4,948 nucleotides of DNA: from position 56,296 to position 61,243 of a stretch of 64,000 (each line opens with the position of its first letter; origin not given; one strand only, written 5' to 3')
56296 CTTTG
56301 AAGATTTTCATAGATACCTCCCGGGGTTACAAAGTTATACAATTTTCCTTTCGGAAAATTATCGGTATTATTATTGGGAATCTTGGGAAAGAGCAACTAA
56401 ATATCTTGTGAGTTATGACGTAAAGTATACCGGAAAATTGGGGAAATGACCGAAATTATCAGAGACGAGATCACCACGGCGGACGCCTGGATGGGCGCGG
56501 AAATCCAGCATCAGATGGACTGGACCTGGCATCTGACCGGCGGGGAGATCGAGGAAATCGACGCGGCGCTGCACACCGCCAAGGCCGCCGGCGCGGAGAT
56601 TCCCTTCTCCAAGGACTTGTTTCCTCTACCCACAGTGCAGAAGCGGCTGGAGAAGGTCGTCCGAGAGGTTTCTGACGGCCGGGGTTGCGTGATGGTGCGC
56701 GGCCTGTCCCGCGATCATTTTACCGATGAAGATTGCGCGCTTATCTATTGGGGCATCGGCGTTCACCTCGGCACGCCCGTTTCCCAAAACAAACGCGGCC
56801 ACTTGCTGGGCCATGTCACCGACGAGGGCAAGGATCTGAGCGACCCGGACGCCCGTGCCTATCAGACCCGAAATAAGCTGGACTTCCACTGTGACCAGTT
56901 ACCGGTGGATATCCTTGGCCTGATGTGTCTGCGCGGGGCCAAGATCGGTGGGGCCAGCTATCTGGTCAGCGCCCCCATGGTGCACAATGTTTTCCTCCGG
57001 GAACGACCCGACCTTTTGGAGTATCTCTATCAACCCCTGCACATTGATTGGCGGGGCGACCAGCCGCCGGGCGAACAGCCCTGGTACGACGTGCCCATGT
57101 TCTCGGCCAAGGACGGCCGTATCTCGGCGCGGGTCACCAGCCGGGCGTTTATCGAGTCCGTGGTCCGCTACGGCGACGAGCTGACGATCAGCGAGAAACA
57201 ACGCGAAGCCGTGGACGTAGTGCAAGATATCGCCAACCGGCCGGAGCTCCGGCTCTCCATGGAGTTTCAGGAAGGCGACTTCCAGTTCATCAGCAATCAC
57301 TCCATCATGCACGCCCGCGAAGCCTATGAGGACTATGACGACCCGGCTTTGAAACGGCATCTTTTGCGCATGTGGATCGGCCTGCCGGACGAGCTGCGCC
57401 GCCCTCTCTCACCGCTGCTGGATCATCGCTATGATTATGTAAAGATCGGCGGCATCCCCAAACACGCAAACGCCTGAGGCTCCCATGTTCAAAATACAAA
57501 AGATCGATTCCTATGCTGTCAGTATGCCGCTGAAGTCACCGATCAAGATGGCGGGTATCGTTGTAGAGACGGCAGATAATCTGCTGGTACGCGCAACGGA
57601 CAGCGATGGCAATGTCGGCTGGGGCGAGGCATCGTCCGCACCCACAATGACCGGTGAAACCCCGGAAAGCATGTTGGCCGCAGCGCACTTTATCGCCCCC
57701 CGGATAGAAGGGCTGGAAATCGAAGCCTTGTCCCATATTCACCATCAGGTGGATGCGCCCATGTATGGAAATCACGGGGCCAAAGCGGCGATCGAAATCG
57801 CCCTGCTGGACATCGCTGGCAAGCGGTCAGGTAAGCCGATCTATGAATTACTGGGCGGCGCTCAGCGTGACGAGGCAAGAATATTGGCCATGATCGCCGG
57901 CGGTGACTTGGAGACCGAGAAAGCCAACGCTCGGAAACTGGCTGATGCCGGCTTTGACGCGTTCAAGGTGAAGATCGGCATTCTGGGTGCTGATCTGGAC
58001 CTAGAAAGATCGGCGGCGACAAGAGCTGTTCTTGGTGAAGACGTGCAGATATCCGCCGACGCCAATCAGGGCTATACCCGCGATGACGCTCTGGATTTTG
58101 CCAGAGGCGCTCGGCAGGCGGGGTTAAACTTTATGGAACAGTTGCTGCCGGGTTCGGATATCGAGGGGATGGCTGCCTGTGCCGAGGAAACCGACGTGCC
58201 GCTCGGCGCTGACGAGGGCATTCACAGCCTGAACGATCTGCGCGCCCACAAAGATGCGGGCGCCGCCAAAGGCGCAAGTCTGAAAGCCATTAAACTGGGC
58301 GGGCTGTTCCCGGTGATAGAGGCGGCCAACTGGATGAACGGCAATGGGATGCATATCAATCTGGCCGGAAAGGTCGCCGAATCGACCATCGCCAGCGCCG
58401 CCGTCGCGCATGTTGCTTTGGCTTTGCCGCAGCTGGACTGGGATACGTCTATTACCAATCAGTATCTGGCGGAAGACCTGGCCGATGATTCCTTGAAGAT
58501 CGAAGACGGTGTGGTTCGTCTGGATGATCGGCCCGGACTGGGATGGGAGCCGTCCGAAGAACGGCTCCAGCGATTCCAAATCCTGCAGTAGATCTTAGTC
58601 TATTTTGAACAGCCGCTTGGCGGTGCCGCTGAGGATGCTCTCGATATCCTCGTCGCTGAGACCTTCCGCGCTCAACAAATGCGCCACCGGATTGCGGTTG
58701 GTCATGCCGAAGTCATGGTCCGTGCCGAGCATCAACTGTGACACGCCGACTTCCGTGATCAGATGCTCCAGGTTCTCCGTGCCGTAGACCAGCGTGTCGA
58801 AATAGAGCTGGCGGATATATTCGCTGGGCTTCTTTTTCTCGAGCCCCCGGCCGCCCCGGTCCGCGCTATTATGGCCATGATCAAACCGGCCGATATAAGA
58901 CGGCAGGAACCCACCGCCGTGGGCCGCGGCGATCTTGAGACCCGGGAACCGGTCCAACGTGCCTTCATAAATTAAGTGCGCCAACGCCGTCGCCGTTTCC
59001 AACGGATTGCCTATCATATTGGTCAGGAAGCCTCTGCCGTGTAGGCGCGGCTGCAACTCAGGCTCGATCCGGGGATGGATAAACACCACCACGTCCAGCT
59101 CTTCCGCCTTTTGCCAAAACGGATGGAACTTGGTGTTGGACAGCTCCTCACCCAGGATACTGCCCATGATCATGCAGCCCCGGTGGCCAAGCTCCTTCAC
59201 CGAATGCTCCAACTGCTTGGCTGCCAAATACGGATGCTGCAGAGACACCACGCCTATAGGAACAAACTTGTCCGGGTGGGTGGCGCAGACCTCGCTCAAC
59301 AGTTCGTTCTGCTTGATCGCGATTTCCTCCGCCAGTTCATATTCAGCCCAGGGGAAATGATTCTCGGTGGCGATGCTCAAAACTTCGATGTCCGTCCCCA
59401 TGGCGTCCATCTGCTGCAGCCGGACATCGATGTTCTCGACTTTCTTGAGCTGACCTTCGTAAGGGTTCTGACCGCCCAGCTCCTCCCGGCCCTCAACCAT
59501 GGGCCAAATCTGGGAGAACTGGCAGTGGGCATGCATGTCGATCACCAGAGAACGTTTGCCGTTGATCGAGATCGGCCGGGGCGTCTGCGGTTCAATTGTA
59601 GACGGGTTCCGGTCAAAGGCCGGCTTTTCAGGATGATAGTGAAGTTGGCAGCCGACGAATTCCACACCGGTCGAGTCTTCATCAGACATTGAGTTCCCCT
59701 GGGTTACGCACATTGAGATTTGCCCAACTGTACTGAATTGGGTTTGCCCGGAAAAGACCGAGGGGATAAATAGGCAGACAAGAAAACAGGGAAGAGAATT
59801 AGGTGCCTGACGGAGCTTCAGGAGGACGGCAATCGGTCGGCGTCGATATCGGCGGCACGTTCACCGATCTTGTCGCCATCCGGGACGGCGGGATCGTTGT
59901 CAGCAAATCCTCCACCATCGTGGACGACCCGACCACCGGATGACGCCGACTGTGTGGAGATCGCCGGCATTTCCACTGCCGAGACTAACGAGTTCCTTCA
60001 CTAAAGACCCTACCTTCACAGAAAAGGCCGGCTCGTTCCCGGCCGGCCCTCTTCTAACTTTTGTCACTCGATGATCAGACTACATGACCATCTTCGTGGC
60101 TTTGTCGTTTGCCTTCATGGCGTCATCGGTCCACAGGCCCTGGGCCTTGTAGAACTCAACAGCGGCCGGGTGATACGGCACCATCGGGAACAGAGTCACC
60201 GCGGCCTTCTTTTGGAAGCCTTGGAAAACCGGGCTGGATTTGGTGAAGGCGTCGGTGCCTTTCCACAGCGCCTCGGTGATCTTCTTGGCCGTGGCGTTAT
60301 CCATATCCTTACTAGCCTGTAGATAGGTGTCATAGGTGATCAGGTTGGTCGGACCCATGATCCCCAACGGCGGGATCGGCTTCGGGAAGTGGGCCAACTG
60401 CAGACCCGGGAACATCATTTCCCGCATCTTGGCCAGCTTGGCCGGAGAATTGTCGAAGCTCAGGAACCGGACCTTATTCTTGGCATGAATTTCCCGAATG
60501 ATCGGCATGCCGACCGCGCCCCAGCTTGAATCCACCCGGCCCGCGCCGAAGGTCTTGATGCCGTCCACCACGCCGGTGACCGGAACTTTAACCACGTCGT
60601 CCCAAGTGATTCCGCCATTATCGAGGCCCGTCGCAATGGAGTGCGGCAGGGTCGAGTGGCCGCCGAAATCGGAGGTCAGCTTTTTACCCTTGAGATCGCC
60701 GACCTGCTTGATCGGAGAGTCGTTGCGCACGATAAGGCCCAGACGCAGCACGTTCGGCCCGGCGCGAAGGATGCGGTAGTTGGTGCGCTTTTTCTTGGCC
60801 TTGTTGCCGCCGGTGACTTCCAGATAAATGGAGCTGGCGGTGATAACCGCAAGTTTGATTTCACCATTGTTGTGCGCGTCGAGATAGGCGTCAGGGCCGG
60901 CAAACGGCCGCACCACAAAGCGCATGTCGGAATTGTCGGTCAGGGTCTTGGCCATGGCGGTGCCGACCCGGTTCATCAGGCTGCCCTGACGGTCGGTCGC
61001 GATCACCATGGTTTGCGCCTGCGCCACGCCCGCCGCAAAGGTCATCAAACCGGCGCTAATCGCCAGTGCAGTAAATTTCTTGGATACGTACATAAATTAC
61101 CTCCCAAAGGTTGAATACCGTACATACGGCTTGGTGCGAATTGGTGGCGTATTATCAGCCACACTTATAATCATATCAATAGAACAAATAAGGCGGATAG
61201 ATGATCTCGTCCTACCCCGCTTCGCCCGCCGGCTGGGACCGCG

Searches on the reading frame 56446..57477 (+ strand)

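Call 18: search_protein_families(library=pfam, proteins=[window:56446-57477:+])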
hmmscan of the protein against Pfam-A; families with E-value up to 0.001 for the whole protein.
window:56446-57477:+ (343 aa): 1 family
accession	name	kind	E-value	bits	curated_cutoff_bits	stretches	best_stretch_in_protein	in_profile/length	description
PF02668.22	TauD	-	8.6e-32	111.5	27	1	54-310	9-267/267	Taurine catabolism dioxygenase TauD, TfdA family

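Call 42: search_protein_families(library=ncbifam, proteins=[window:56446-57477:+], max_evalue=0.00001)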
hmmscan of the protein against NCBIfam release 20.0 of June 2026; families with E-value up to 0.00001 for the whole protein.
window:56446-57477:+ (343 aa): 1 family
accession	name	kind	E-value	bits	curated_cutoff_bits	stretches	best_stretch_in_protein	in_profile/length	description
TIGR02409.1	carnitine_bodg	equivalog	6.5e-07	28.7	414.75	1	131-306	174-347/366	gamma-butyrobetaine dioxygenase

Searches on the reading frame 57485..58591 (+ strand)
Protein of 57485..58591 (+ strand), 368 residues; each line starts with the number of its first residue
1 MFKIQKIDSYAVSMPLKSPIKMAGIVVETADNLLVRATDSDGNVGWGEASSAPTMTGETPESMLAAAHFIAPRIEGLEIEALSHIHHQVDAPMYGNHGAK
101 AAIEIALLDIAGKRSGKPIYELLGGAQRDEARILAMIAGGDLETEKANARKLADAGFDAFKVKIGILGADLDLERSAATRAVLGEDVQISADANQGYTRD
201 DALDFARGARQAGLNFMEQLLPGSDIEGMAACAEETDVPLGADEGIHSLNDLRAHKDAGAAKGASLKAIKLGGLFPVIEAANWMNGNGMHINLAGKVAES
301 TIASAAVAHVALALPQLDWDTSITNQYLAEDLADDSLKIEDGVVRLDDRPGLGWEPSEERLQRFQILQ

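Call 18: search_protein_families(library=pfam, proteins=[window:57485-58591:+])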
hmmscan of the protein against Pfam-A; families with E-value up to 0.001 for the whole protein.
window:57485-58591:+ (368 aa): 3 families
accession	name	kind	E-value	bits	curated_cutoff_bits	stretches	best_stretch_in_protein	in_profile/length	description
PF13378.12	MR_MLE_C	-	2.1e-42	145.7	29.4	1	147-359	4-218/219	Enolase C-terminal domain-like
PF02746.21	MR_MLE_N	-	2e-16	60.7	22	1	12-124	9-117/117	Mandelate racemase / muconate lactonizing enzyme, N-terminal domain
PF07476.17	MAAL_C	-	1.3e-07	31.5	27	1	235-314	137-216/249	Methylaspartate ammonia-lyase C-terminus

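Call 42: search_protein_families(library=ncbifam, proteins=[window:57485-58591:+], max_evalue=0.00001)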
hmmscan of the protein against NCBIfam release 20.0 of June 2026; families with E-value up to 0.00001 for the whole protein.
window:57485-58591:+ (368 aa): 18 families
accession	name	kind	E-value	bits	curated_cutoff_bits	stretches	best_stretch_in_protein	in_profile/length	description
TIGR02534.1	mucon_cyclo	subfamily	1.7e-49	168.9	334.95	1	4-364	1-365/368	muconate/chloromuconate family cycloisomerase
NF043002.1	HProlDhtase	equivalog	5.4e-37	127.5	500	1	3-361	2-359/366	cis-3-hydroxy-L-proline dehydratase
TIGR01928.1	menC_lowGC_arch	equivalog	1.1e-31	110.1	200.65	1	10-335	1-322/325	o-succinylbenzoate synthase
NF041118.1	A_G_epim_Thtga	equivalog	1.6e-31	109.7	500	1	3-270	2-267/341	L-Ala-D/L-Glu epimerase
NF040866.1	AraD_Arch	equivalog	3e-31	108.7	650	1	101-365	105-370/372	arabinonate dehydratase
NF047820.1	TalGalacDh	equivalog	2e-30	105.9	500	1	4-359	4-359/371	L-talarate/galactarate dehydratase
NF043051.1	ManoateDhtManD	equivalog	9.9e-24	83.9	550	2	35-169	20-155/403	D-mannonate dehydratase ManD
NF040790.2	glucon_galact_dh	equivalog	4.5e-23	81.7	750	1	4-364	3-369/390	bifunctional D-gluconate/D-galactonate dehydratase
NF042940.1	racemase_DgcA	equivalog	7.5e-23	81.2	400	1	11-346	5-316/323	N-acetyl-D-Glu racemase DgcA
NF010624.0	PRK14017.1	equivalog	5.6e-21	75.1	311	1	33-363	16-359/382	galactonate dehydratase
NF011654.0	PRK15072.1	subfamily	5.6e-20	71.6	430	2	71-169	52-155/404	D-galactonate dehydratase family protein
TIGR01927.1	menC_gam_Gplu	equivalog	7.2e-20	71.5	130.55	1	11-316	2-284/307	o-succinylbenzoate synthase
NF002782.0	PRK02901.1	equivalog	3.5e-18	65.7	288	1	126-346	74-290/328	o-succinylbenzoate synthase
NF002739.0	PRK02714.1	equivalog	3e-15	56.5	259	1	12-267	10-247/320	o-succinylbenzoate synthase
NF011708.0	PRK15129.1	equivalog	3.8e-14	52.5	343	1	7-344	4-319/321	L-Ala-D/L-Glu epimerase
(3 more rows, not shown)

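Call 73: search_solved_structures(query=window:57485-58591:+, max_evalue=1e-25)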
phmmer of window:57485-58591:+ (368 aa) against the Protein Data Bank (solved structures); distinct sequences matched with E-value up to 1e-25: 27.
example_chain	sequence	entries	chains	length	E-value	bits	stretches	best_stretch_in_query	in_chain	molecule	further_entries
2p88_A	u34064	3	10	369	5.5e-49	170.8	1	3-368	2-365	Mandelate racemase/muconate lactonizing enzyme family protein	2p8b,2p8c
2muc_A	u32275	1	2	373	2.9e-40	142.1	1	4-364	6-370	PROTEIN (MUCONATE CYCLOISOMERASE)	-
3muc_A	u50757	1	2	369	3.1e-40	142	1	4-364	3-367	PROTEIN (MUCONATE CYCLOISOMERASE)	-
1muc_A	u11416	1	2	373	3.5e-40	141.8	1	4-364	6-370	MUCONATE LACTONIZING ENZYME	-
1bkh_A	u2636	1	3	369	3.9e-40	141.7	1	4-364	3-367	MUCONATE LACTONIZING ENZYME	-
1f9c_A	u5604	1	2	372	1.1e-39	140.2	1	4-364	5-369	PROTEIN (MUCONATE CYCLOISOMERASE I)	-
3ct2_A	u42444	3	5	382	1.9e-38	136.1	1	4-364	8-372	Muconate cycloisomerase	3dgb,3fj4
3my9_A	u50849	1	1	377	3.3e-38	135.3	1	5-362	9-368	Muconate cycloisomerase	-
3fcp_A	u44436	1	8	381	8e-38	134.1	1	4-363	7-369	L-Ala-D/L-Glu epimerase, a muconate lactonizing enzyme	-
1jpm_A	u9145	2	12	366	4.5e-37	131.6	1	3-353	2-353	L-Ala-D/L-Glu Epimerase | similar to chloromuconate cycloisomerase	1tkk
2qde_A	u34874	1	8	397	1.9e-35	126.3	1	2-363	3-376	Mandelate racemase/muconate lactonizing enzyme family protein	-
1nu5_A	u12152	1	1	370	1.5e-33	120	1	3-363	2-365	Chloromuconate cycloisomerase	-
3rit_A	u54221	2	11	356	9.6e-33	117.4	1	5-353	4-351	Dipeptide epimerase | Putative chloromuconate cycloisomerase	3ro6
3i6e_A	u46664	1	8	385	1.4e-32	116.9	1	7-366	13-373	Muconate cycloisomerase I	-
4m0x_A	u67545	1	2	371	1.5e-32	116.8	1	6-364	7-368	Chloromuconate cycloisomerase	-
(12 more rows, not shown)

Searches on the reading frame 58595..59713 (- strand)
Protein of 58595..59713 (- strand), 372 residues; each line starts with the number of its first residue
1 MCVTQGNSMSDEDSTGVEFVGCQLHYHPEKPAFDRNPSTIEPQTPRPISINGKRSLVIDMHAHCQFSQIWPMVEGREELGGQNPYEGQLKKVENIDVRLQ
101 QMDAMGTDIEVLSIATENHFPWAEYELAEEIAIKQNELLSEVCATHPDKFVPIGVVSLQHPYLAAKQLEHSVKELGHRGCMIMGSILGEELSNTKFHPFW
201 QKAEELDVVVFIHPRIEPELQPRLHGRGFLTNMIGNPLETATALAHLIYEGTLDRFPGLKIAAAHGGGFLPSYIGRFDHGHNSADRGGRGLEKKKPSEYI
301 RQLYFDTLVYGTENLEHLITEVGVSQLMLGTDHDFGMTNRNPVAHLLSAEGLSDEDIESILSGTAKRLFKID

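Call 18: search_protein_families(library=pfam, proteins=[window:58595-59713:-])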
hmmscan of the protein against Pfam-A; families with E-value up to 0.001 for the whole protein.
window:58595-59713:- (372 aa): 1 family
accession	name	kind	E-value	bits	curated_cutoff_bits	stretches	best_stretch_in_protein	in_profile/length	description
PF04909.20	Amidohydro_2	-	8.9e-27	95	26.4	1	58-370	1-288/289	Amidohydrolase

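Call 42: search_protein_families(library=ncbifam, proteins=[window:58595-59713:-], max_evalue=0.00001)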
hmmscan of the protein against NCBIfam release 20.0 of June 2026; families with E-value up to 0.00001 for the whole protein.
window:58595-59713:- (372 aa): 0 families

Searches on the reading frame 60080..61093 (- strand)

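Call 18: search_protein_families(library=pfam, proteins=[window:60080-61093:-])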
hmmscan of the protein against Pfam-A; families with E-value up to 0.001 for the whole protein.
window:60080-61093:- (337 aa): 3 families
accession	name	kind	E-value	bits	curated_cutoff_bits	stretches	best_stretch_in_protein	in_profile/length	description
PF16868.10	NMT1_3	-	1.6e-20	74.4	27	1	31-319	1-289/289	NMT1-like family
PF12974.12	Phosphonate-bd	-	1.4e-06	28.3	27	1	38-140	10-109/242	ABC transporter, phosphonate, periplasmic substrate-binding protein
PF09084.16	NMT1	-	1.3e-05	25.7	20.5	1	119-200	76-155/216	NMT1/THI5 like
